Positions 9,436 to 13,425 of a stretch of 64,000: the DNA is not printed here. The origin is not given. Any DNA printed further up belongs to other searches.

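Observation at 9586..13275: Giant hook protein FlgE (1229 aa), about three times the usual gammaproteobacterial size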

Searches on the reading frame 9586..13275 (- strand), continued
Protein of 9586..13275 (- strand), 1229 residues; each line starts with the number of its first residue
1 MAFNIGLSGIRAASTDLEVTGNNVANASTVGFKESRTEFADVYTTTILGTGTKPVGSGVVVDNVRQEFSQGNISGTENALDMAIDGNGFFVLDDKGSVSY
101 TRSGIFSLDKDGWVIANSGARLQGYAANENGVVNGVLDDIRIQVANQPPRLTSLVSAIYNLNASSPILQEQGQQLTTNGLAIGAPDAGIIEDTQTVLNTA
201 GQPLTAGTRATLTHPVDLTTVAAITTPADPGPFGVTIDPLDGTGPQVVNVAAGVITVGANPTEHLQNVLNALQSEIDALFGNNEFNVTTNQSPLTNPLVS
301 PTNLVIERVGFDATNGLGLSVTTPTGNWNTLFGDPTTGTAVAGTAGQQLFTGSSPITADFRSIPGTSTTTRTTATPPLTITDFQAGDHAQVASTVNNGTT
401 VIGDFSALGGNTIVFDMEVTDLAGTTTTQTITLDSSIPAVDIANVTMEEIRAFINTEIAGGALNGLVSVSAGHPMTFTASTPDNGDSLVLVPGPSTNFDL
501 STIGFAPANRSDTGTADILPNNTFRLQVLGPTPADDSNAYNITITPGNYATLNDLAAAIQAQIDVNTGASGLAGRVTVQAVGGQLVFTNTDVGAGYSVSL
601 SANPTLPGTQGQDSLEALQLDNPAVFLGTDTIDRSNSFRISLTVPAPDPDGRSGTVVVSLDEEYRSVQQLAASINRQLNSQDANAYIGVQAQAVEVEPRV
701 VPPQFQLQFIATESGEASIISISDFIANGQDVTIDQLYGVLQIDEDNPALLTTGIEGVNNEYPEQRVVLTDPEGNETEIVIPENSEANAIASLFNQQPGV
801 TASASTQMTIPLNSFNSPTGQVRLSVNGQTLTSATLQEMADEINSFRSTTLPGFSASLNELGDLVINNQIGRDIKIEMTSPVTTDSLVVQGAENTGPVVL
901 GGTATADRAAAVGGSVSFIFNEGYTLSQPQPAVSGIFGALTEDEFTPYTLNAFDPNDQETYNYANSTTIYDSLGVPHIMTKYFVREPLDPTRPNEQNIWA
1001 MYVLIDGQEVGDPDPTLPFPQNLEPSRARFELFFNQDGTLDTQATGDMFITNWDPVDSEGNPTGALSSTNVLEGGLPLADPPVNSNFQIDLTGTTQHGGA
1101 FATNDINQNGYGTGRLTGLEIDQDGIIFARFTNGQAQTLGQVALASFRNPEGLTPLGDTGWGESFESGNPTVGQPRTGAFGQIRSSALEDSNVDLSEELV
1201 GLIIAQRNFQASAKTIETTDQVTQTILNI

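Call 8: find_homologous_proteins(query=window:9586-13275:-, max_evalue=1e-10)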
Query window:9586-13275:- (1229 aa): 325 proteins with E <= 1e-10 among 8000 candidates; the best 120 are listed.
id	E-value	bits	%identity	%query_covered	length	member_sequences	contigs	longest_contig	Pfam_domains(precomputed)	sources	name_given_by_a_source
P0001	0.0e+0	2671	100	100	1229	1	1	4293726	PF06429.19,PF00460.26,PF22692.2,PF07559.20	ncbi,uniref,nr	ncbi:flagellar biosynthesis protein FlgE [Bacterioplanes sanyensis]|uniref:Flagellar hook protein Fl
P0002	0.0e+0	2421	89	100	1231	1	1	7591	PF06429.19,PF00460.26,PF22692.2,PF07559.20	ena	-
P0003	0.0e+0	2370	87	100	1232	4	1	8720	PF06429.19,PF00460.26,PF22692.2,PF07559.20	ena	-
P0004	0.0e+0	1886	70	100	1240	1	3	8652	PF06429.19,PF00460.26,PF22692.2,PF07559.20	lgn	-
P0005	0.0e+0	1878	70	100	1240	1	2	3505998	PF06429.19,PF00460.26,PF22692.2,PF07559.20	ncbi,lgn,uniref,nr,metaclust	ncbi:flagellar hook-basal body complex protein [Bermanella marisrubri]|uniref:Flagellar hook protein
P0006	0.0e+0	1865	70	100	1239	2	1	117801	PF06429.19,PF00460.26,PF22692.2,PF07559.20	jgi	-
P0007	0.0e+0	1856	70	100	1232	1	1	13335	PF06429.19,PF00460.26,PF22692.2,PF07559.20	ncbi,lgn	-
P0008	0.0e+0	1846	70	100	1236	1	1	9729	PF06429.19,PF00460.26,PF22692.2,PF07559.20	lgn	-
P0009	0.0e+0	1845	69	100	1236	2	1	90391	PF06429.19,PF22692.2,PF07559.20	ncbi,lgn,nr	ncbi:MAG: flagellar hook-basal body complex protein [Gammaproteobacteria bacterium]|nr:flagellar hoo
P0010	0.0e+0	1835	68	100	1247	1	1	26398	PF06429.19,PF00460.26,PF22692.2,PF07559.20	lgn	-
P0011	0.0e+0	1818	67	100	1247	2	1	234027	PF06429.19,PF00460.26,PF22692.2,PF07559.20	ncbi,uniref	ncbi:hypothetical protein NBRC116188_16920 [Oceaniserpentilla sp. 4NH20-0058]|uniref:flagellar hook-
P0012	0.0e+0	1816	69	100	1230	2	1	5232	PF06429.19,PF00460.26,PF22692.2,PF07559.20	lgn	-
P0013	0.0e+0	1808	68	100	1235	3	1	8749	PF06429.19,PF00460.26,PF22692.2,PF07559.20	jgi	-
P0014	0.0e+0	1790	67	100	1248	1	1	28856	PF06429.19,PF00460.26,PF22692.2,PF07559.20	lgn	-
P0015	0.0e+0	1786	68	100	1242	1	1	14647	PF06429.19,PF00460.26,PF22692.2,PF07559.20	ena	-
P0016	0.0e+0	1783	67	100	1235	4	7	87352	PF06429.19,PF00460.26,PF22692.2,PF07559.20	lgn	-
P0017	0.0e+0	1782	67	100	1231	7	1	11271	PF06429.19,PF00460.26,PF22692.2,PF07559.20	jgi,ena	-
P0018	0.0e+0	1779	67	100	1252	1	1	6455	PF06429.19,PF22692.2,PF07559.20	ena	-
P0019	0.0e+0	1754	67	100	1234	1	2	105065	PF06429.19,PF00460.26,PF22692.2,PF07559.20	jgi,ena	-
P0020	0.0e+0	1742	66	100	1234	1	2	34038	PF06429.19,PF00460.26,PF22692.2,PF07559.20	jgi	jgi:flagellar hook protein FlgE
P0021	0.0e+0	1741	66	100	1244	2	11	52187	PF06429.19,PF00460.26,PF22692.2,PF07559.20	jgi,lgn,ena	-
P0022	0.0e+0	1731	66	100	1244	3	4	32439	PF06429.19,PF00460.26,PF22692.2,PF07559.20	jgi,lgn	jgi:flagellar hook protein FlgE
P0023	0.0e+0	1725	65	100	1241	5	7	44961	PF06429.19,PF00460.26,PF22692.2,PF07559.20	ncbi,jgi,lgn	ncbi:MAG: flagellar hook protein FlgE [Crocinitomicaceae bacterium]|jgi:flagellar hook protein FlgE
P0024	0.0e+0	1723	66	100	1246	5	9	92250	PF06429.19,PF00460.26,PF22692.2,PF07559.20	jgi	jgi:flagellar hook protein FlgE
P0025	0.0e+0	1689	64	100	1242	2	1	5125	PF06429.19,PF00460.26,PF22692.2,PF07559.20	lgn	-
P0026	0.0e+0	1678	64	100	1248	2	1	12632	PF06429.19,PF00460.26,PF22692.2,PF07559.20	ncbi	-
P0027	0.0e+0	1674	64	100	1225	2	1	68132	PF06429.19,PF00460.26,PF22692.2,PF07559.20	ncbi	-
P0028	0.0e+0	1670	64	100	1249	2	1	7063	PF06429.19,PF00460.26,PF22692.2,PF07559.20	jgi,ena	-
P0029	0.0e+0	1652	64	100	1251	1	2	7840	PF06429.19,PF00460.26,PF22692.2,PF07559.20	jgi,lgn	jgi:flagellar hook protein FlgE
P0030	0.0e+0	1641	63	100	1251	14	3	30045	PF06429.19,PF00460.26,PF22692.2,PF07559.20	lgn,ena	-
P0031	0.0e+0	1617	62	100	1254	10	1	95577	PF06429.19,PF00460.26,PF22692.2,PF07559.20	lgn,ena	-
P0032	0.0e+0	1614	62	100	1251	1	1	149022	PF06429.19,PF00460.26,PF22692.2,PF07559.20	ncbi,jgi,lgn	jgi:flagellar hook protein FlgE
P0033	0.0e+0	1612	64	100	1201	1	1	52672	PF06429.19,PF00460.26,PF22692.2,PF07559.20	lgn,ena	-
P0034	0.0e+0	1611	64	100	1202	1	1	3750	PF06429.19,PF00460.26,PF22692.2,PF07559.20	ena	-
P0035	0.0e+0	1611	64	100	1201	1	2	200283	PF06429.19,PF00460.26,PF22692.2,PF07559.20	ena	-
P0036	0.0e+0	1609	64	100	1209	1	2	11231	PF06429.19,PF00460.26,PF22692.2,PF07559.20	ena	-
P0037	0.0e+0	1606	64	100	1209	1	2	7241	PF06429.19,PF00460.26,PF22692.2,PF07559.20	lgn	-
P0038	0.0e+0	1606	64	100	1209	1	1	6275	PF06429.19,PF00460.26,PF22692.2,PF07559.20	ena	-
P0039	0.0e+0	1606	64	100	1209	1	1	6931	PF06429.19,PF00460.26,PF22692.2,PF07559.20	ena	-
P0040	0.0e+0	1602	64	100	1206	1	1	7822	PF06429.19,PF00460.26,PF22692.2,PF07559.20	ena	-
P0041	0.0e+0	1602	61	100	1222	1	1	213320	PF06429.19,PF00460.26,PF22692.2,PF07559.20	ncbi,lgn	-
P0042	0.0e+0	1601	64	100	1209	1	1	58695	PF06429.19,PF00460.26,PF22692.2,PF07559.20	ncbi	-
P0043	0.0e+0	1601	62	100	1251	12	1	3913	PF06429.19,PF00460.26,PF22692.2,PF07559.20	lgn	-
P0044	0.0e+0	1599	63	100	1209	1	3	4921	PF06429.19,PF00460.26,PF22692.2,PF07559.20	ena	-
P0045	0.0e+0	1598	64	100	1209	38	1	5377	PF06429.19,PF00460.26,PF22692.2,PF07559.20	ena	-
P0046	0.0e+0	1597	63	100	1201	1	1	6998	PF06429.19,PF00460.26,PF22692.2,PF07559.20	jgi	-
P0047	0.0e+0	1597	64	100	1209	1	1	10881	PF06429.19,PF00460.26,PF22692.2,PF07559.20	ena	-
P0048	0.0e+0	1597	63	100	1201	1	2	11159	PF06429.19,PF00460.26,PF22692.2,PF07559.20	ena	-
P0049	0.0e+0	1596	62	100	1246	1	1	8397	PF06429.19,PF00460.26,PF22692.2,PF07559.20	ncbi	-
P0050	0.0e+0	1595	63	100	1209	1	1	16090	PF06429.19,PF00460.26,PF22692.2,PF07559.20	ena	-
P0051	0.0e+0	1592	63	100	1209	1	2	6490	PF06429.19,PF00460.26,PF22692.2,PF07559.20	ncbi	-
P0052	0.0e+0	1591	63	100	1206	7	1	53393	PF06429.19,PF00460.26,PF22692.2,PF07559.20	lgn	-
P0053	0.0e+0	1590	63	100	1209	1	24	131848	PF06429.19,PF00460.26,PF22692.2,PF07559.20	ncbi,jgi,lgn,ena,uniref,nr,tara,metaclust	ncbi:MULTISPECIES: flagellar hook-basal body complex protein [Thalassolituus]|uniref:flagellar hook-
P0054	0.0e+0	1589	63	100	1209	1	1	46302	PF06429.19,PF00460.26,PF22692.2,PF07559.20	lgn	-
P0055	0.0e+0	1589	63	100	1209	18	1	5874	PF06429.19,PF00460.26,PF22692.2,PF07559.20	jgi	-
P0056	0.0e+0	1588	62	100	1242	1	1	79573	PF06429.19,PF00460.26,PF22692.2,PF07559.20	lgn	-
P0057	0.0e+0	1587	63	100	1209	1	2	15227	PF06429.19,PF00460.26,PF22692.2,PF07559.20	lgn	-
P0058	0.0e+0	1587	64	100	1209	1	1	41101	PF06429.19,PF00460.26,PF22692.2,PF07559.20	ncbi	-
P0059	0.0e+0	1586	64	100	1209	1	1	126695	PF06429.19,PF00460.26,PF22692.2,PF07559.20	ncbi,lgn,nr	ncbi:MAG: flagellar hook-basal body complex protein [Pseudomonadota bacterium]|nr:flagellar hook-bas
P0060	0.0e+0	1586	63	100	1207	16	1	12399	PF06429.19,PF00460.26,PF22692.2,PF07559.20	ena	-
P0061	0.0e+0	1585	63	100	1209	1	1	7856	PF06429.19,PF00460.26,PF22692.2,PF07559.20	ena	-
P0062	0.0e+0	1582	63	100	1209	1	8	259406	PF06429.19,PF00460.26,PF22692.2,PF07559.20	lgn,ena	-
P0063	0.0e+0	1581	63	100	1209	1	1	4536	PF06429.19,PF00460.26,PF22692.2,PF07559.20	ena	-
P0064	0.0e+0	1579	63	100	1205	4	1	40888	PF06429.19,PF00460.26,PF22692.2,PF07559.20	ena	-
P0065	0.0e+0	1579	62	100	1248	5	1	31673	PF06429.19,PF00460.26,PF22692.2,PF07559.20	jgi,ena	-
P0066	0.0e+0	1574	62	100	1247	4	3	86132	PF06429.19,PF00460.26,PF22692.2,PF07559.20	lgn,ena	-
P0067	0.0e+0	1571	63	100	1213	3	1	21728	PF06429.19,PF00460.26,PF22692.2,PF07559.20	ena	-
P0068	0.0e+0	1569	63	100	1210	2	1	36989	PF06429.19,PF00460.26,PF22692.2,PF07559.20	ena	-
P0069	0.0e+0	1563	60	100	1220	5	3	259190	PF06429.19,PF00460.26,PF22692.2,PF07559.20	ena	-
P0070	0.0e+0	1563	61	100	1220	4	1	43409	PF06429.19,PF00460.26,PF22692.2,PF07559.20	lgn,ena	-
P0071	0.0e+0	1559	63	100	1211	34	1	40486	PF06429.19,PF00460.26,PF22692.2,PF07559.20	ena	-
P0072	0.0e+0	1559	60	100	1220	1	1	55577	PF06429.19,PF00460.26,PF22692.2,PF07559.20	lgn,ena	-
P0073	0.0e+0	1556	62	99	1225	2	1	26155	PF06429.19,PF00460.26,PF22692.2,PF07559.20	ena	-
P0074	0.0e+0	1556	63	100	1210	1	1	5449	PF06429.19,PF00460.26,PF22692.2,PF07559.20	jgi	-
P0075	0.0e+0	1556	63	100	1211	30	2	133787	PF06429.19,PF00460.26,PF22692.2,PF07559.20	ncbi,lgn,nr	ncbi:MAG: flagellar hook-basal body complex protein [Saccharospirillaceae bacterium]|nr:flagellar ho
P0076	0.0e+0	1554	62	100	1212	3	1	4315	PF06429.19,PF00460.26,PF22692.2,PF07559.20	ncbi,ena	-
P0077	0.0e+0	1554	62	100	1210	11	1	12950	PF06429.19,PF00460.26,PF22692.2,PF07559.20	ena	-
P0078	0.0e+0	1554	62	100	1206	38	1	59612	PF06429.19,PF00460.26,PF22692.2,PF07559.20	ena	-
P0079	0.0e+0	1553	62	100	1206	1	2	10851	PF06429.19,PF00460.26,PF22692.2,PF07559.20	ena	-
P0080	0.0e+0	1553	61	100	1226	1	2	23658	PF06429.19,PF00460.26,PF22692.2,PF07559.20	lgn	-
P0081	0.0e+0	1551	63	100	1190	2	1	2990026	PF06429.19,PF00460.26,PF22692.2,PF07559.20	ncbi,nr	ncbi:flagellar hook-basal body complex protein [Oceanospirillaceae bacterium ASx5O]|nr:flagellar hoo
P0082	0.0e+0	1551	62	100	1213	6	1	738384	PF06429.19,PF00460.26,PF22692.2,PF07559.20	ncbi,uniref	ncbi:flagellar hook-basal body complex protein [Bacterioplanoides pacificum]|uniref:Flagellar hook p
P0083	0.0e+0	1550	63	100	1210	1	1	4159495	PF06429.19,PF00460.26,PF22692.2,PF07559.20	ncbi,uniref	ncbi:flagellar hook-basal body complex protein [Thalassolituus sp. LLYu03]|uniref:flagellar hook-bas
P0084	0.0e+0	1548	61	100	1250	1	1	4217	PF06429.19,PF00460.26,PF22692.2,PF07559.20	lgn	-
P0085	0.0e+0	1546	60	81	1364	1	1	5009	PF06429.19,PF22692.2,PF07559.20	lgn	-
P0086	0.0e+0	1543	62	100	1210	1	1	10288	PF06429.19,PF00460.26,PF22692.2,PF07559.20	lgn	-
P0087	0.0e+0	1540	63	100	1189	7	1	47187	PF06429.19,PF00460.26,PF22692.2,PF07559.20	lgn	-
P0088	0.0e+0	1540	60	100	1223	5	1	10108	PF06429.19,PF00460.26,PF22692.2,PF07559.20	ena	-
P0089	0.0e+0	1539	63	100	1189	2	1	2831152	PF06429.19,PF00460.26,PF22692.2,PF07559.20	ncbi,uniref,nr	ncbi:flagellar hook-basal body complex protein [Venatoribacter cucullus]|uniref:flagellar hook-basal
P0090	0.0e+0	1538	62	100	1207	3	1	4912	PF06429.19,PF00460.26,PF22692.2,PF07559.20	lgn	-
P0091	0.0e+0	1538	62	100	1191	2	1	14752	PF06429.19,PF00460.26,PF22692.2,PF07559.20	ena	-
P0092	0.0e+0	1537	61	100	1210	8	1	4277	PF06429.19,PF00460.26,PF22692.2,PF07559.20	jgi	jgi:flagellar hook protein FlgE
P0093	0.0e+0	1537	62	100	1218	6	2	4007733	PF06429.19,PF00460.26,PF22692.2,PF07559.20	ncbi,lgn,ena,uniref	ncbi:flagellar hook-basal body complex protein [Bacterioplanoides sp.]|uniref:flagellar hook-basal b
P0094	0.0e+0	1535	62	100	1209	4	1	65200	PF06429.19,PF00460.26,PF22692.2,PF07559.20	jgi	jgi:flagellar hook protein FlgE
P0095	0.0e+0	1533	61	100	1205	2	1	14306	PF06429.19,PF00460.26,PF22692.2,PF07559.20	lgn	-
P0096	0.0e+0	1528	60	100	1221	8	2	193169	PF06429.19,PF00460.26,PF22692.2,PF07559.20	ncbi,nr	ncbi:MAG: flagellar hook-basal body complex protein [Oceanospirillaceae bacterium]|nr:flagellar hook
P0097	0.0e+0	1527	61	100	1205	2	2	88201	PF06429.19,PF00460.26,PF22692.2,PF07559.20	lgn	-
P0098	0.0e+0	1524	61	100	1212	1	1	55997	PF06429.19,PF00460.26,PF22692.2,PF07559.20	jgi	-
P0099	0.0e+0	1513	61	100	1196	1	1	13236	PF06429.19,PF00460.26,PF22692.2,PF07559.20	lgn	-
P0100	0.0e+0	1510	60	100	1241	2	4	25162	PF06429.19,PF00460.26,PF22692.2,PF07559.20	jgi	jgi:flagellar hook protein FlgE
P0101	0.0e+0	1508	61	100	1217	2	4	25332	PF06429.19,PF00460.26,PF22692.2,PF07559.20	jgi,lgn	jgi:flagellar hook protein FlgE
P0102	0.0e+0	1502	61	100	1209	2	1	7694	PF06429.19,PF00460.26,PF22692.2,PF07559.20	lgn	-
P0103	0.0e+0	1498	61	100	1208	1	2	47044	PF06429.19,PF00460.26,PF22692.2,PF07559.20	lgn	-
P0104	0.0e+0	1495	60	100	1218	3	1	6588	PF06429.19,PF00460.26,PF22692.2,PF07559.20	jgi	jgi:flagellar hook protein FlgE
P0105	0.0e+0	1492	61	100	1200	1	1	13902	PF06429.19,PF00460.26,PF22692.2,PF07559.20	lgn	-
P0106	0.0e+0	1492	60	100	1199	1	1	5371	PF06429.19,PF00460.26,PF22692.2,PF07559.20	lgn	-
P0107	0.0e+0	1489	60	100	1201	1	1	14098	PF06429.19,PF00460.26,PF22692.2,PF07559.20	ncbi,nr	ncbi:MAG: flagellar hook-basal body complex protein [Oleibacter sp.]|nr:flagellar hook-basal body co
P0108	0.0e+0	1488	60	100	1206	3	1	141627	PF06429.19,PF00460.26,PF22692.2,PF07559.20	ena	-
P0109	0.0e+0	1483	60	100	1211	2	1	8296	PF06429.19,PF00460.26,PF22692.2,PF07559.20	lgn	-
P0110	0.0e+0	1481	60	100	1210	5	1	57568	PF06429.19,PF00460.26,PF22692.2,PF07559.20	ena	-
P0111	0.0e+0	1481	61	78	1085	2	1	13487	PF06429.19,PF00460.26,PF22692.2,PF07559.20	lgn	-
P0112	0.0e+0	1479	61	100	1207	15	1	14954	PF06429.19,PF00460.26,PF22692.2,PF07559.20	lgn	-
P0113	0.0e+0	1478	60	100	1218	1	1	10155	PF06429.19,PF00460.26,PF22692.2,PF07559.20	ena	-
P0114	0.0e+0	1476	60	100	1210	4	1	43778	PF06429.19,PF00460.26,PF22692.2,PF07559.20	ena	-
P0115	0.0e+0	1474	59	100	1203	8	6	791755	PF06429.19,PF00460.26,PF22692.2,PF07559.20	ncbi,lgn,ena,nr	ncbi:MAG: flagellar hook-basal body complex protein [Saccharospirillaceae bacterium]|nr:flagellar bi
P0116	0.0e+0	1474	60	100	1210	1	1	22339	PF06429.19,PF00460.26,PF22692.2,PF07559.20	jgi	-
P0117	0.0e+0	1471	59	100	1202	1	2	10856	PF06429.19,PF00460.26,PF22692.2,PF07559.20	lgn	-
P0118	0.0e+0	1471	60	100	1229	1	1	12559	PF06429.19,PF00460.26,PF22692.2,PF07559.20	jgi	jgi:flagellar hook protein FlgE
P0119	0.0e+0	1471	57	100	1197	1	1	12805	PF06429.19,PF00460.26,PF22692.2,PF07559.20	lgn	-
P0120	0.0e+0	1471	60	100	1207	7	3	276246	PF06429.19,PF00460.26,PF22692.2,PF07559.20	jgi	jgi:flagellar hook protein FlgE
